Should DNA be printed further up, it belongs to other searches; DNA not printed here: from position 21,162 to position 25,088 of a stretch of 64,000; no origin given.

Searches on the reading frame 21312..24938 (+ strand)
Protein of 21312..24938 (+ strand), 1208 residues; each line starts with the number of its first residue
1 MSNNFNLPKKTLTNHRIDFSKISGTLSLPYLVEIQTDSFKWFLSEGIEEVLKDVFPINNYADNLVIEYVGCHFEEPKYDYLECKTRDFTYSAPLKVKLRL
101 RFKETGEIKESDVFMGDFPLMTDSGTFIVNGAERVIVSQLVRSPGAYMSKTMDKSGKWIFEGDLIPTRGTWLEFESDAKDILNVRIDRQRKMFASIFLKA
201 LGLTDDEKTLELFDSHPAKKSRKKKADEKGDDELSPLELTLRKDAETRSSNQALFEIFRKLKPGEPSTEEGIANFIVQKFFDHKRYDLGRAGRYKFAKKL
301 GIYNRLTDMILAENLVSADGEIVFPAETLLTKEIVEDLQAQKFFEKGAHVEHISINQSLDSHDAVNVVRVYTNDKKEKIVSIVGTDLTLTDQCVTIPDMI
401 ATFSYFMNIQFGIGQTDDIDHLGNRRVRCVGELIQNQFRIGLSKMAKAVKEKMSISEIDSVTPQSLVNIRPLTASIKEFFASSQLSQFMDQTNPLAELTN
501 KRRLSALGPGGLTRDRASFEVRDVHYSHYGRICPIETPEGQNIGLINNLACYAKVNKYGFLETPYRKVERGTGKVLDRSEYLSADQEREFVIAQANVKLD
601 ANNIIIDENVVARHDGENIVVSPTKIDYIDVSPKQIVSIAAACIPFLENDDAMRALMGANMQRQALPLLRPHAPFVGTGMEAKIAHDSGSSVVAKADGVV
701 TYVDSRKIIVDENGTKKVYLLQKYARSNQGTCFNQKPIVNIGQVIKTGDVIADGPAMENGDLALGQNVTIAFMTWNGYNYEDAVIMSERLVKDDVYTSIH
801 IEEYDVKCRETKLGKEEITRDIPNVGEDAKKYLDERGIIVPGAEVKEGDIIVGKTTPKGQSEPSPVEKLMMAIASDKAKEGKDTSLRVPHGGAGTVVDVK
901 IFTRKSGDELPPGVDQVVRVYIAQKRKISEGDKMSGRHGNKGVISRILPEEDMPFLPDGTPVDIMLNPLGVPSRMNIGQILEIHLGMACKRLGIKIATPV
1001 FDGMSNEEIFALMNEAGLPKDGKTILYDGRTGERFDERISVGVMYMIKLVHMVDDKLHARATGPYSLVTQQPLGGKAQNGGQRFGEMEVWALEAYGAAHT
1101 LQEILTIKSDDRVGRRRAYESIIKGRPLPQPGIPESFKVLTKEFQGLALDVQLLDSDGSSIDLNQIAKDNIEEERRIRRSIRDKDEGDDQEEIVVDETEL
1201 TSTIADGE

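Call 18: list_cluster_members(proteins=[window:21312-24938:+, window:24954-28808:+, window:12915-13469:+, window:5349-5996:+, window:7917-8429:+, window:11406-11930:+, window:6683-7894:+, window:8888-9559:+, window:38391-39575:+, window:36204-37979:+])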
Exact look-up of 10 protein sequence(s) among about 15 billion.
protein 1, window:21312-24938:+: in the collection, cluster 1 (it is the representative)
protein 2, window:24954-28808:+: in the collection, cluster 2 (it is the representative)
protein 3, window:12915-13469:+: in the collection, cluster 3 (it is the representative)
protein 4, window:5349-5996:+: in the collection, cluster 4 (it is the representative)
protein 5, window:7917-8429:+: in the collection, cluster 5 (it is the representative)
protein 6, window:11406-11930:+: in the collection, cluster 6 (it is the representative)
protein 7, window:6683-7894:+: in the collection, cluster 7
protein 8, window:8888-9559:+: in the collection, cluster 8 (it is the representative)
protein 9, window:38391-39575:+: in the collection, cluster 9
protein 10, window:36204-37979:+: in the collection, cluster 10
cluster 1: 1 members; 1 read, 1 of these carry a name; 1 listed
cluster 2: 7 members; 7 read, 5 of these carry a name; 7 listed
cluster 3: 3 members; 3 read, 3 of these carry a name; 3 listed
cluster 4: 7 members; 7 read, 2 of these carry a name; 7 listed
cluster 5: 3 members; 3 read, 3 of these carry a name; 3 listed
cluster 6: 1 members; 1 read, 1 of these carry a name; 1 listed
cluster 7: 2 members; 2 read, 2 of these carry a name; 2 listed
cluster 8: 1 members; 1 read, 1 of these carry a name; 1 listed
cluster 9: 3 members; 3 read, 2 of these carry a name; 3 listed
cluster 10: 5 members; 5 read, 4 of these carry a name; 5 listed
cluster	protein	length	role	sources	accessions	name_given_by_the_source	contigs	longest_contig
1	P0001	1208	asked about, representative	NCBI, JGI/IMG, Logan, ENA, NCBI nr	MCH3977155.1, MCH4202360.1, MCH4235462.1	MAG: DNA-directed RNA polymerase subunit beta [Bacilli bacterium] | DNA-directed RNA polymerase subunit beta | DNA-directed RNA polymerase subunit beta [Bacilli bacterium]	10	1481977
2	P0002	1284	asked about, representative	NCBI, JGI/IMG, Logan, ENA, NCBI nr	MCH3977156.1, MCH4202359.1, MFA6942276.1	MAG: DNA-directed RNA polymerase subunit beta' [Bacilli bacterium] | DNA-directed RNA polymerase subunit beta' | DNA-directed RNA polymerase subunit beta' [Bacilli bacterium]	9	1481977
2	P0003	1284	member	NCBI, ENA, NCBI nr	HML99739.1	MAG TPA: DNA-directed RNA polymerase subunit beta' [Bacilli bacterium] | DNA-directed RNA polymerase subunit beta' [Bacilli bacterium]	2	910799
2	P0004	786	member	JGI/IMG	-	DNA-directed RNA polymerase subunit beta'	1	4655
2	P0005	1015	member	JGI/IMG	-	DNA-directed RNA polymerase subunit beta'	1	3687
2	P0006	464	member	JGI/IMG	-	DNA-directed RNA polymerase subunit beta'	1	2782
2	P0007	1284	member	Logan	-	-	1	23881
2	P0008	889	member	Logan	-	-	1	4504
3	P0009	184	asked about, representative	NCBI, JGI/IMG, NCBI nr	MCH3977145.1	MAG: transcription termination/antitermination protein NusG [Bacilli bacterium] | transcriptional antiterminator NusG | transcription termination/antitermination protein NusG [Bacilli bacterium]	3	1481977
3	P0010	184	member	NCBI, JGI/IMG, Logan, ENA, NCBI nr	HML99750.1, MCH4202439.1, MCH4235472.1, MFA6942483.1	MAG: transcription termination/antitermination protein NusG [Bacilli bacterium] | transcriptional antiterminator NusG | transcription termination/antitermination protein NusG [Bacilli bacterium]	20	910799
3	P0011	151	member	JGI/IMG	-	transcriptional antiterminator NusG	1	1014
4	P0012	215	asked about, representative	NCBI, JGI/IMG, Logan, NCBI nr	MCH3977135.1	MAG: hypothetical protein LKE36_06030 [Bacilli bacterium] | hypothetical protein | hypothetical protein [Bacilli bacterium]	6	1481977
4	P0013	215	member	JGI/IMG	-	hypothetical protein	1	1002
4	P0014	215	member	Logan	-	-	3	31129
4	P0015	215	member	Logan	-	-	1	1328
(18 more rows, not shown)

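Call 28: find_homologous_proteins(query=window:21312-24938:+, max_evalue=1e-100)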
Query window:21312-24938:+ (1208 aa): 8000 proteins with E <= 1e-100 among 8000 candidates; the best 120 are listed.
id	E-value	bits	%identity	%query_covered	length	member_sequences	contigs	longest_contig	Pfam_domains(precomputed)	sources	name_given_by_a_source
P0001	0.0e+0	2731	100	100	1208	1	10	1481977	PF04565.22,PF04561.20,PF04560.26,PF10385.15,PF04563.21,PF00562.34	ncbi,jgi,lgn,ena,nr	ncbi:MAG: DNA-directed RNA polymerase subunit beta [Bacilli bacterium]|jgi:DNA-directed RNA polymera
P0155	0.0e+0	2716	99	100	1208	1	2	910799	PF04565.22,PF04561.20,PF04560.26,PF10385.15,PF04563.21,PF00562.34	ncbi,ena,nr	ncbi:MAG TPA: DNA-directed RNA polymerase subunit beta [Bacilli bacterium]|nr:DNA-directed RNA polym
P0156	0.0e+0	2084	76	99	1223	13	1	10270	PF04565.22,PF04561.20,PF04560.26,PF10385.15,PF04563.21,PF00562.34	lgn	-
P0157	0.0e+0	2072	76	99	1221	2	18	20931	PF04565.22,PF04561.20,PF04560.26,PF10385.15,PF04563.21,PF00562.34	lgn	-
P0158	0.0e+0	2054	77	97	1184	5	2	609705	PF04565.22,PF04561.20,PF04560.26,PF10385.15,PF04563.21,PF00562.34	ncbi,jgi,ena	-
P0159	0.0e+0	2054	76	98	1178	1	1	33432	PF04565.22,PF04561.20,PF04560.26,PF10385.15,PF04563.21,PF00562.34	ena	-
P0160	0.0e+0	2053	76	98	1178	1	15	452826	PF04565.22,PF04561.20,PF04560.26,PF10385.15,PF04563.21,PF00562.34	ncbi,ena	-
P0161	0.0e+0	2053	77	97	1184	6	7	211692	PF04565.22,PF04561.20,PF04560.26,PF10385.15,PF04563.21,PF00562.34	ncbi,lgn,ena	-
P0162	0.0e+0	2052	76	98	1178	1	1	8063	PF04565.22,PF04561.20,PF04560.26,PF10385.15,PF04563.21,PF00562.34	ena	-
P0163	0.0e+0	2052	76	98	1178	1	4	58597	PF04565.22,PF04561.20,PF04560.26,PF10385.15,PF04563.21,PF00562.34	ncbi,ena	-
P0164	0.0e+0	2052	76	98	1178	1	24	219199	PF04565.22,PF04561.20,PF04560.26,PF10385.15,PF04563.21,PF00562.34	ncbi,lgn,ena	-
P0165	0.0e+0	2051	76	98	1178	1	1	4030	PF04565.22,PF04561.20,PF04560.26,PF10385.15,PF04563.21,PF00562.34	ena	-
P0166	0.0e+0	2051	76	98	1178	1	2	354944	PF04565.22,PF04561.20,PF04560.26,PF10385.15,PF04563.21,PF00562.34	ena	-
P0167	0.0e+0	2051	76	98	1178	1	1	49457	PF04565.22,PF04561.20,PF04560.26,PF10385.15,PF04563.21,PF00562.34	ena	-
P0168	0.0e+0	2051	76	99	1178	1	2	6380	PF04565.22,PF04561.20,PF04560.26,PF10385.15,PF04563.21,PF00562.34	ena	-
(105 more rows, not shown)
